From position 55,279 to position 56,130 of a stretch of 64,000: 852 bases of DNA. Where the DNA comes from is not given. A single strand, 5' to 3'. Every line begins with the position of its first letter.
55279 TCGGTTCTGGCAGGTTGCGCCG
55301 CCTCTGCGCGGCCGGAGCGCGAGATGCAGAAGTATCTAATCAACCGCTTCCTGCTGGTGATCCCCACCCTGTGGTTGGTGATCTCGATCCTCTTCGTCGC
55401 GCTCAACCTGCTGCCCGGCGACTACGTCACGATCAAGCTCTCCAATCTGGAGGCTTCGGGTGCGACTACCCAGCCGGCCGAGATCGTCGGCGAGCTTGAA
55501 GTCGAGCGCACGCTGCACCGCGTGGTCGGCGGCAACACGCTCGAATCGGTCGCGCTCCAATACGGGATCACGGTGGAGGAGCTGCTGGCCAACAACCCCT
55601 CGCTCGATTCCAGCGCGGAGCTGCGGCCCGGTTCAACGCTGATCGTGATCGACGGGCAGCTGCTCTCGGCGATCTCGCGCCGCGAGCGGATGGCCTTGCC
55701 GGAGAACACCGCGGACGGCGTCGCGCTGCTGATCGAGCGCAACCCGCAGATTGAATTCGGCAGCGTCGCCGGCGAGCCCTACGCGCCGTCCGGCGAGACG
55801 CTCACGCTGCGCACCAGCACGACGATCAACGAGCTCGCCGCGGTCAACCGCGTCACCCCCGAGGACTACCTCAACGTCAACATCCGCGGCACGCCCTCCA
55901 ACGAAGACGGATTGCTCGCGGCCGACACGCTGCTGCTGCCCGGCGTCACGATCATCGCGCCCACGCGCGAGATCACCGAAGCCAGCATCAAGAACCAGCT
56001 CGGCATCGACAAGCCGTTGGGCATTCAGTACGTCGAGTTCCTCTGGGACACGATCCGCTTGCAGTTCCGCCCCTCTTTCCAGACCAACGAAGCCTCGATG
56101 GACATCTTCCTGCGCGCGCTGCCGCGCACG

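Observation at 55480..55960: LysM-like domain(s) inserted into the periplasmic loop of the DppB-type permease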

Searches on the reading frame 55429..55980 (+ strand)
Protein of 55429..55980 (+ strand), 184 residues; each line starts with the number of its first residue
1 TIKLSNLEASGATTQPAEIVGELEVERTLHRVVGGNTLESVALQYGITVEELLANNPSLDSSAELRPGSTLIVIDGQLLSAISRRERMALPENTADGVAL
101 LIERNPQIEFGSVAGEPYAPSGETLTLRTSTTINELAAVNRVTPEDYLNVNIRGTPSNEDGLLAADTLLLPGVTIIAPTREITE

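Call 12: search_protein_families(library=pfam, proteins=[window:55429-55980:+], max_evalue=10)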
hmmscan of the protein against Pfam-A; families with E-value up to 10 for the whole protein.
window:55429-55980:+ (184 aa): 2 families
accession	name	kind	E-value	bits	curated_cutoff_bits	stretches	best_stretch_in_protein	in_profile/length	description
PF01476.26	LysM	-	5.3e-11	42.7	20.9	1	30-73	1-42/43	LysM domain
PF00595.29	PDZ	-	0.0087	16.9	23.2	1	35-102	19-80/81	PDZ domain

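Call 20: search_protein_representatives(protein=window:55429-55980:+)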
Query: 184 residues. Proteins with E-value up to 0.001 (for the whole library): 2270; up to 1e-10: 174; up to 1e-30: 8. The best 150 are listed.
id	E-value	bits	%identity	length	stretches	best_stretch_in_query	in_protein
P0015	5.0e-80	283.5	76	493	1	1-184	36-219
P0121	4.1e-36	140.7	51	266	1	28-178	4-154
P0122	1.7e-34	135.4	31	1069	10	31-111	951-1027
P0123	2.6e-33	131.6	42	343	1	11-183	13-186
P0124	2.7e-33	131.5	37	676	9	10-72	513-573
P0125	3.6e-33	131.1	37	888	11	25-70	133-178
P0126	2.8e-32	128.2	43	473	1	4-184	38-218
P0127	3.3e-31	124.7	36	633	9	27-73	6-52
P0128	2.5e-30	121.9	43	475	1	3-184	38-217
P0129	8.2e-30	120.2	36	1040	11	28-75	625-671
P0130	5.0e-28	114.4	62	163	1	1-90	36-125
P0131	4.0e-27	111.5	40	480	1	1-184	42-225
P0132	9.3e-27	110.3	32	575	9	25-73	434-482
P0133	1.0e-26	110.2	72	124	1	1-80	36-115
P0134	1.5e-26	109.6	37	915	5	14-85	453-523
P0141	1.5e-22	96.6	30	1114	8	32-170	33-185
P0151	3.5e-19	85.6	30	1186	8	21-151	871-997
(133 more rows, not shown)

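Call 21: search_protein_families(library=pfam, proteins=[P0126, P0128, P0131, P0123, P0121, P0141, P0151], max_evalue=0.01)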
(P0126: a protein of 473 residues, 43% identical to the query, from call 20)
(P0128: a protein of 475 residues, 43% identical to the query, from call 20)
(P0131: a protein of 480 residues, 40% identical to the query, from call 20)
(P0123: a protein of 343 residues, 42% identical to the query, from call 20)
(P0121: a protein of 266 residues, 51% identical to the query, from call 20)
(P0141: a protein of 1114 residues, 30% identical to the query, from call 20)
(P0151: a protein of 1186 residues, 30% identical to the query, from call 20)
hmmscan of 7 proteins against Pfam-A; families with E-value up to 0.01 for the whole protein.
P0126 (473 aa): 3 families
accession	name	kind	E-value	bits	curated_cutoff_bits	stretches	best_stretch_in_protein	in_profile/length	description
PF01476.26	LysM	-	6.4e-10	39.3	20.9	1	64-101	1-36/43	LysM domain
PF23577.1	LysM_RLK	-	0.00037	20.9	27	0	66-91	5-30/44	LysM domain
PF00528.27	BPD_transp_1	-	0.0044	17.2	26.4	1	398-469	110-181/184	Binding-protein-dependent transport system inner membrane component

P0128 (475 aa): 3 families
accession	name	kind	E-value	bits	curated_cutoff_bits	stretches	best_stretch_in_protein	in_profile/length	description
PF01476.26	LysM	-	1.5e-08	34.9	20.9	1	72-108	8-42/43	LysM domain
PF00528.27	BPD_transp_1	-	0.00059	20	26.4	1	390-465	104-179/184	Binding-protein-dependent transport system inner membrane component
PF19300.4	BPD_transp_1_N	-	0.0029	18.2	23.8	0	218-251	49-94/114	Binding-prot-dependent transport system membrane comp, N-term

P0131 (480 aa): 1 family
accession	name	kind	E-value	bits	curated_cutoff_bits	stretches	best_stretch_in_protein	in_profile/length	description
PF00528.27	BPD_transp_1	-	2e-09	37.8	26.4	2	400-476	105-181/184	Binding-protein-dependent transport system inner membrane component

P0123 (343 aa): 3 families
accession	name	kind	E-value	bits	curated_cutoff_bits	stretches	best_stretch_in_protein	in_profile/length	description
PF01476.26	LysM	-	1.3e-07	31.8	20.9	1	33-76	1-42/43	LysM domain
PF19300.4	BPD_transp_1_N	-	0.0019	18.8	23.8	0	186-236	47-109/114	Binding-prot-dependent transport system membrane comp, N-term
PF23577.1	LysM_RLK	-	0.0025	18.3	27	0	32-65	2-35/44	LysM domain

P0121 (266 aa): 3 families
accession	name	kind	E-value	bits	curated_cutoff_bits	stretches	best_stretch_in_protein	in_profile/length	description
PF01476.26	LysM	-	1.2e-16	60.8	20.9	2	6-48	1-41/43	LysM domain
PF23577.1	LysM_RLK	-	0.00058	20.3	27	0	10-29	7-25/44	LysM domain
PF23473.1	LysM3_LYK4_5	-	0.0015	19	29.3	0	153-178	7-32/48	LYK4/5 LysM3 domain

P0141 (1114 aa): 16 families
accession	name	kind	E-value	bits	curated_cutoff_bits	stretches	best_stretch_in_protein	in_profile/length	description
PF01476.26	LysM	-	4.4e-197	638.3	20.9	15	577-620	1-43/43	LysM domain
PF23457.1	LysM2_NFP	-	2.2e-92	303.5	36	11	205-249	7-54/56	NFP LysM2 domain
PF23472.1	LysM2_CERK1_LYK3_4_5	-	1.4e-48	163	27.4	0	576-620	7-54/56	LYK3/4/5 LysM2 domain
PF23473.1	LysM3_LYK4_5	-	2.5e-45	152.8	29.3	2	939-966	5-32/48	LYK4/5 LysM3 domain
PF23577.1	LysM_RLK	-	2e-19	69.7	27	0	31-58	3-30/44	LysM domain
PF23446.1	LysM1_NFP_LYK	-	2.6e-15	57.5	36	0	880-917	16-54/60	NFP/LYK LysM1 domain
PF13510.11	Fer2_4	-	1.3e-13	51.2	22.8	0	376-403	7-34/82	2Fe-2S iron-sulfur cluster binding domain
PF23462.1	LysM3_NFP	-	1.6e-11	45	28.1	0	874-900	5-31/48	NFP LysM3 domain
PF25591.1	LRV_2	-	9.6e-10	38.7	27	0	466-482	24-40/61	Leucine Rich Repeat Variant domain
PF04225.17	LysM_OapA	-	6.1e-09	36.3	22.3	0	696-721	3-28/85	Opacity-associated protein A LysM-like domain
PF17758.7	Prot_ATP_ID_OB_N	-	1.6e-05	24.9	23.4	0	287-304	27-44/62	Proteasomal ATPase OB N-terminal domain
PF13613.12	HTH_Tnp_4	-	0.00073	19.5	27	0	820-835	18-33/53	Helix-turn-helix of DDE superfamily endonuclease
PF11889.13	Capsid_pestivir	-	0.0012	19.2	27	0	174-209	12-50/56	Capsid protein C, pestivirus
PF05412.18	Peptidase_C33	-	0.0036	17.8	25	0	561-599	52-93/108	Equine arterivirus Nsp2-type cysteine proteinase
PF11020.14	DUF2610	-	0.0048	17.2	21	0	705-721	56-72/81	Domain of unknown function (DUF2610)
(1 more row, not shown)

P0151 (1186 aa): 19 families
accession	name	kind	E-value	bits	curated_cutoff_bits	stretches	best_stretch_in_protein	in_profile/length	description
PF01476.26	LysM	-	2.6e-136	443.8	20.9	10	636-678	1-42/43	LysM domain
PF23473.1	LysM3_LYK4_5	-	9.2e-40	134.9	29.3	2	790-825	4-38/48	LYK4/5 LysM3 domain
PF23577.1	LysM_RLK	-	5.4e-24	84.4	27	0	635-663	2-30/44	LysM domain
PF01464.25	SLT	-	2e-23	82.6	21.3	1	193-288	14-109/117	Transglycosylase SLT domain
PF23446.1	LysM1_NFP_LYK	-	6.9e-18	65.7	36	0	642-678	16-53/60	NFP/LYK LysM1 domain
PF04225.17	LysM_OapA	-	1.2e-09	38.6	22.3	0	494-524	4-34/85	Opacity-associated protein A LysM-like domain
PF16365.12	EutK_C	-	2.3e-06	28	27.5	0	881-901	10-30/52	Ethanolamine utilization protein EutK C-terminus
PF01527.26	HTH_Tnp_1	-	2.5e-06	28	24.1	0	497-524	20-47/75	Transposase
PF13518.12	HTH_28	-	5.7e-06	26.8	25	0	498-520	10-32/52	Helix-turn-helix domain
PF13384.12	HTH_23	-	2.4e-05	24.5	24.6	0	1072-1095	14-37/50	Homeodomain-like domain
PF13551.12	HTH_29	-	4.3e-05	24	28.1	0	1072-1095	8-32/64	Winged helix-turn helix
PF09607.16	BrkDBD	-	0.0012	19.2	23.4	0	564-583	31-50/58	Brinker DNA-binding domain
PF04218.19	CENP-B_N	-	0.0014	18.7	21.2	0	551-579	15-43/53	CENP-B N-terminal DNA-binding domain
PF23125.1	Xre-MbcA-ParS_M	-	0.0014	18.7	27.8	0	1078-1096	4-22/51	Antitoxin Xre/MbcA/ParS-like, middle domain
PF19944.4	DUF6406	-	0.0015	19.1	26.9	0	1167-1184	42-59/84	Family of unknown function (DUF6406)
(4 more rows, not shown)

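Call 35: predict_structure(alignment_id=A3)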
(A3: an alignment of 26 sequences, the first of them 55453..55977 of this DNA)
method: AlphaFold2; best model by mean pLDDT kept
length: 175 residues; sequences in the alignment: 26
mean_pLDDT: 89.9   pTM: 0.79
mean pLDDT of the five models: 89.9, 89.9, 89.4, 88.4, 87.3
residues with pLDDT >= 90: 133; 70-90: 33; 50-70: 3; < 50: 6
segments of 3 or more residues with pLDDT < 50: 1-3, 173-175
pLDDT, mean of each block of 10 residues (from residue 1): 70 95 93 93 92 82 95 94 94 96 93 96 92 90 89 92 91 53
secondary structure, 60 per line:
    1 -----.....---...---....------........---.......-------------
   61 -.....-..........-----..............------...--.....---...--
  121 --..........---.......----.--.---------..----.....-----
elements in order: E6-10 E14-16 E20-23 H30-37 H41-47 E62-66 E68-70 H71-77 H83-96 E103-105 E108-112 E116-118 H125-132 H136-142 E166-170

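Call 59: fold_search(model_id=the predicted structure, library=pdb)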
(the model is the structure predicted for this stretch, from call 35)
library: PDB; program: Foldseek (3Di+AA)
matches with E <= 10: 211; with E <= 0.001: 5
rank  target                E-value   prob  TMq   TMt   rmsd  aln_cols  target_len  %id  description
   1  4uz2_C                1.1e-04  1.00  0.24  0.41  14.4       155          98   22  Crystal structure of the N-terminal LysM domains from the putative NlpC/P60 D,L endopeptidase from T. thermophilus (released 2015-01-14)
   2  4uz2_B                1.5e-04  1.00  0.26  0.44  14.3       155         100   21  Crystal structure of the N-terminal LysM domains from the putative NlpC/P60 D,L endopeptidase from T. thermophilus (released 2015-01-14)
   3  4uz2_D                2.9e-04  1.00  0.26  0.45  13.9       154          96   21  Crystal structure of the N-terminal LysM domains from the putative NlpC/P60 D,L endopeptidase from T. thermophilus (released 2015-01-14)
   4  7pub_CJ               7.7e-04  0.84  0.24  0.06  21.1       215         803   16  Late assembly intermediate of the Trypanosoma brucei mitoribosomal small subunit (released 2022-05-04)
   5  4uz2_A                8.7e-04  1.00  0.27  0.45  11.4       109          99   29  Crystal structure of the N-terminal LysM domains from the putative NlpC/P60 D,L endopeptidase from T. thermophilus (released 2015-01-14)
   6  4b8v_A                1.1e-03  0.93  0.25  0.23  15.9       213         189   18  Cladosporium fulvum LysM effector Ecp6 in complex with a beta-1,4- linked N-acetyl-D-glucosamine tetramer (released 2013-07-17)
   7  4uz3_B                1.2e-03  1.00  0.24  0.44   9.3       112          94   29  Crystal structure of the N-terminal LysM domains from the putative NlpC/P60 D,L endopeptidase from T. thermophilus bou (released 2015-01-14)
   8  4s3k                  1.6e-03  1.00  0.26  0.11  15.4       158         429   15  Crystal structure of the Bacillus megaterium QM B1551 spore cortex-lytic enzyme SleL (released 2015-08-19)
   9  6sg9_CJ               1.6e-03  0.85  0.25  0.07  19.6       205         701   19  Head domain of the mt-SSU assemblosome from Trypanosoma brucei (released 2019-09-18)
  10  4s3j_A                2.2e-03  1.00  0.26  0.11  11.0       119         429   22  Crystal structure of the Bacillus cereus spore cortex-lytic enzyme SleL (released 2015-08-19)
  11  9hny_CJ               2.3e-03  0.80  0.24  0.07  20.1       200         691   18  Mitoribosomal small subunit in complex with Mettl15 and Mettl17 (released 2025-03-26)
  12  6hiw_CJ               2.5e-03  0.80  0.25  0.06  19.7       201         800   18  Cryo-EM structure of the Trypanosoma brucei mitochondrial ribosome - This entry contains the complete small mitoribos (released 2018-09-26)
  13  7aor_e                2.8e-03  0.72  0.25  0.06  18.9       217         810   18  mt-SSU from Trypanosoma cruzi in complex with mt-IF-3. (released 2021-04-28)
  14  7pua_CJ               3.2e-03  0.69  0.24  0.06  18.8       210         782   16  Middle assembly intermediate of the Trypanosoma brucei mitoribosomal small subunit (released 2022-03-02)
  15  4xcm_B                6.9e-03  0.99  0.27  0.22  11.1       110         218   30  Crystal structure of the putative NlpC/P60 D,L endopeptidase from T. thermophilus (released 2015-01-14)
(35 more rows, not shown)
